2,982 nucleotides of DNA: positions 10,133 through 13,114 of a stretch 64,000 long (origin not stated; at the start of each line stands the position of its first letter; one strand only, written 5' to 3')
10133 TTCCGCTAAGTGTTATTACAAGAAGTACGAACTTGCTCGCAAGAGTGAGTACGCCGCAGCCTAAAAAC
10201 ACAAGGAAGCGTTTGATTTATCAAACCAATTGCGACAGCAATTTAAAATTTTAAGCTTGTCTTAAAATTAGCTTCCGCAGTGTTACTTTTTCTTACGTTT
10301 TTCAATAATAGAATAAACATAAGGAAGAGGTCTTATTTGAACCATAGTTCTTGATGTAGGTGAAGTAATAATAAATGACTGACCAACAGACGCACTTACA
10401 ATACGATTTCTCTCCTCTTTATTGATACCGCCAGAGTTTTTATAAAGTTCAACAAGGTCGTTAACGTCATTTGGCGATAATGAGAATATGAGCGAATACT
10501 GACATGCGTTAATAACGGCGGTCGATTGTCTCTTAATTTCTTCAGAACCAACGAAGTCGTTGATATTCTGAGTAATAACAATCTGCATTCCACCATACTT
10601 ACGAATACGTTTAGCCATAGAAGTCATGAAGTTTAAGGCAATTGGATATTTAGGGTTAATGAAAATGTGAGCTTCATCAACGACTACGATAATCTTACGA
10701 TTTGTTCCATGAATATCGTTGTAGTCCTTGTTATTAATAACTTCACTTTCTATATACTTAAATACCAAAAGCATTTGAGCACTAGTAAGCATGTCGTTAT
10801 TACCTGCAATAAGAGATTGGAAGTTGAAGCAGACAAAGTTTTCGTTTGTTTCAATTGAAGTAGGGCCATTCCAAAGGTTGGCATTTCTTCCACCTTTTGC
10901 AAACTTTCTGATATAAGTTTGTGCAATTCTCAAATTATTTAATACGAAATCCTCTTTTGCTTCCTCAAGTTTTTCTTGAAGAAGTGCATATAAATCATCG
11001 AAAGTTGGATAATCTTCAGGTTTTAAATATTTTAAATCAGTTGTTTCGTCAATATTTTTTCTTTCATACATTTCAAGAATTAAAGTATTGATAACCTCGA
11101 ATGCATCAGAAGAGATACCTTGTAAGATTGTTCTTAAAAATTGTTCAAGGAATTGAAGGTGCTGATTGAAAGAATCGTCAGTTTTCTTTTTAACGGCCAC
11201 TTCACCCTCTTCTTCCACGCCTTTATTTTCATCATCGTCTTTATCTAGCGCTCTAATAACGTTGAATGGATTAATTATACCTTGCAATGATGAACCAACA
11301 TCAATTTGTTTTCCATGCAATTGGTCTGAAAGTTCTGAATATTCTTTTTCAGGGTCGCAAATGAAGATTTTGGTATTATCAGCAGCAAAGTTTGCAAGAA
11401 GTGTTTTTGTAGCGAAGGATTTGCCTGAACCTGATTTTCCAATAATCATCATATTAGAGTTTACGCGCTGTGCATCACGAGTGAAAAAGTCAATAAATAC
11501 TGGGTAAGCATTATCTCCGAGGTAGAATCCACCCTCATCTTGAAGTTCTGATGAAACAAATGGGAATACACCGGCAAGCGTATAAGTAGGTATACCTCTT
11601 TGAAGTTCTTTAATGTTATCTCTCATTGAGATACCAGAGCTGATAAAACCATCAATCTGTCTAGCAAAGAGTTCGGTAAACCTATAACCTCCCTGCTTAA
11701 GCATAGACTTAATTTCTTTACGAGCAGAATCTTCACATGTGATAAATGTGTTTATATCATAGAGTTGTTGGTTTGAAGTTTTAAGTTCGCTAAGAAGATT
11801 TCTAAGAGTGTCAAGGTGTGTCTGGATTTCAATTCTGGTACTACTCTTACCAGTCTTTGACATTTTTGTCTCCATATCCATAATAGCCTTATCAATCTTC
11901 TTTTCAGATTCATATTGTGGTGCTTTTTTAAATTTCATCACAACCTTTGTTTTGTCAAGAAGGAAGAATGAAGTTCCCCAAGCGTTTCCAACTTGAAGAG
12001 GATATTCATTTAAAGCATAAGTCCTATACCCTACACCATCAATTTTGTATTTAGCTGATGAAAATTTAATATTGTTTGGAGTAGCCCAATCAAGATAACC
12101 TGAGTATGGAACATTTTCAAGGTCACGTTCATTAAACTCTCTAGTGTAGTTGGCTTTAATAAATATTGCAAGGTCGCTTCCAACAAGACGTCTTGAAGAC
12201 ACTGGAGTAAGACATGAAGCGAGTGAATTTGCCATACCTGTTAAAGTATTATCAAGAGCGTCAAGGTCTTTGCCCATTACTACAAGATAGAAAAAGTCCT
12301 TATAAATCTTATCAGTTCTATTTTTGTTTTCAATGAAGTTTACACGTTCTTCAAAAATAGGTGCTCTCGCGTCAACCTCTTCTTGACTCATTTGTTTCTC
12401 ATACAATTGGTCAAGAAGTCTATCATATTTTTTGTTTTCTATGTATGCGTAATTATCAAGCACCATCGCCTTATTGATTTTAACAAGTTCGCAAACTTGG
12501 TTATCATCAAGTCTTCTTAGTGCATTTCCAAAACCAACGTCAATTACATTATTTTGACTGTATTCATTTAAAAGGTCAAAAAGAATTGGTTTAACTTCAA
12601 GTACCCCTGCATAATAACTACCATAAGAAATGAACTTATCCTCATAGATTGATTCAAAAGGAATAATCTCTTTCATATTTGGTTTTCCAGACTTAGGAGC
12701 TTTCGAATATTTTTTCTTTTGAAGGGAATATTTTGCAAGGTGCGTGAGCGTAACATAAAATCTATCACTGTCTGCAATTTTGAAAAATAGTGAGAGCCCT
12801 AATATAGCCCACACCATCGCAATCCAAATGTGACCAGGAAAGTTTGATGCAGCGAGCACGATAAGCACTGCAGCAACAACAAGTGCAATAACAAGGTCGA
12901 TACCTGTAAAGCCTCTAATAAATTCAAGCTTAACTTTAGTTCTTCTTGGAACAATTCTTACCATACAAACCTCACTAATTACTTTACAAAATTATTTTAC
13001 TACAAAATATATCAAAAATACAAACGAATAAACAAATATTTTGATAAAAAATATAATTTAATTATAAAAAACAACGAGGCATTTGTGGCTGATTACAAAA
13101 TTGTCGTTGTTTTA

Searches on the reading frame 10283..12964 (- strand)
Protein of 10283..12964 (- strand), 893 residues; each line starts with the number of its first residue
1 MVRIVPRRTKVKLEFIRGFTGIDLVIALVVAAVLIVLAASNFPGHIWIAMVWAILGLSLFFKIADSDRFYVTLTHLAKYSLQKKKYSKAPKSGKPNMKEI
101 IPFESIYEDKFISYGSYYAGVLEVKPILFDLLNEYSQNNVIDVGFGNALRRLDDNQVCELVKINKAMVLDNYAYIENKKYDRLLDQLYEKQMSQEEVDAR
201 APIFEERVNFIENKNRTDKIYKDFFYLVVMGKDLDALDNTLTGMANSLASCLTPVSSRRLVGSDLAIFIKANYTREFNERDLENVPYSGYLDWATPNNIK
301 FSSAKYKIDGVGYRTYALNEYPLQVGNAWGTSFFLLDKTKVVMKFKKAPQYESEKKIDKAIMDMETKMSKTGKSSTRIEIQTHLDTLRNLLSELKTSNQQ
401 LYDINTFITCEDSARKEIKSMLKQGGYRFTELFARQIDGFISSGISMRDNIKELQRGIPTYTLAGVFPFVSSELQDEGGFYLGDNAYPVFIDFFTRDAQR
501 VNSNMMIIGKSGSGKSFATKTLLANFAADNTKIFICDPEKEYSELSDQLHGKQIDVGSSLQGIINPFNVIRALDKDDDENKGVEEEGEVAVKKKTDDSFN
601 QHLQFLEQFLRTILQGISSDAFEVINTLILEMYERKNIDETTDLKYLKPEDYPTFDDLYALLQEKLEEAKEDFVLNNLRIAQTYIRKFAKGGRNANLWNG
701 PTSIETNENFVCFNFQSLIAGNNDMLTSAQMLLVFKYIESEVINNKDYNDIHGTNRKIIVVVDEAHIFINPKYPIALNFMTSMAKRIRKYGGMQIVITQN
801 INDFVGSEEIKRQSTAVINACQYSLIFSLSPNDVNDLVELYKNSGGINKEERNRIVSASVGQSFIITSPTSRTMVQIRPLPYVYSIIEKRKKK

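Call 39: search_protein_families(library=pfam, proteins=[window:10283-12964:-])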
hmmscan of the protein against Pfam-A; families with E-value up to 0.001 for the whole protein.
window:10283-12964:- (893 aa): 7 families
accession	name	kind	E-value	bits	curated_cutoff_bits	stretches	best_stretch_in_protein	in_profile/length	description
PF19044.6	P-loop_TraG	-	3e-20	72.7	25.8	1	486-830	10-319/413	TraG P-loop domain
PF12846.13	AAA_10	-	5.3e-11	42.6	27.5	1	498-639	17-141/362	AAA-like domain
PF01935.23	DUF87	-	5.6e-08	33.6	23.2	1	501-556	22-78/220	Helicase HerA, central domain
PF01580.24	FtsK_SpoIIIE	-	0.0001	22.3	24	1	494-530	31-67/221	FtsK/SpoIIIE family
PF10412.15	TrwB_AAD_bind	-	0.00046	19.6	20.5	0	499-544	12-57/387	Type IV secretion-system coupling protein DNA-binding domain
PF01656.29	CbiA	-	0.00051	20.4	25.4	0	507-610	4-100/125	CobQ/CobB/MinD/ParA nucleotide binding domain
PF13401.12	AAA_22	-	0.00087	20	27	0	503-540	6-44/130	AAA domain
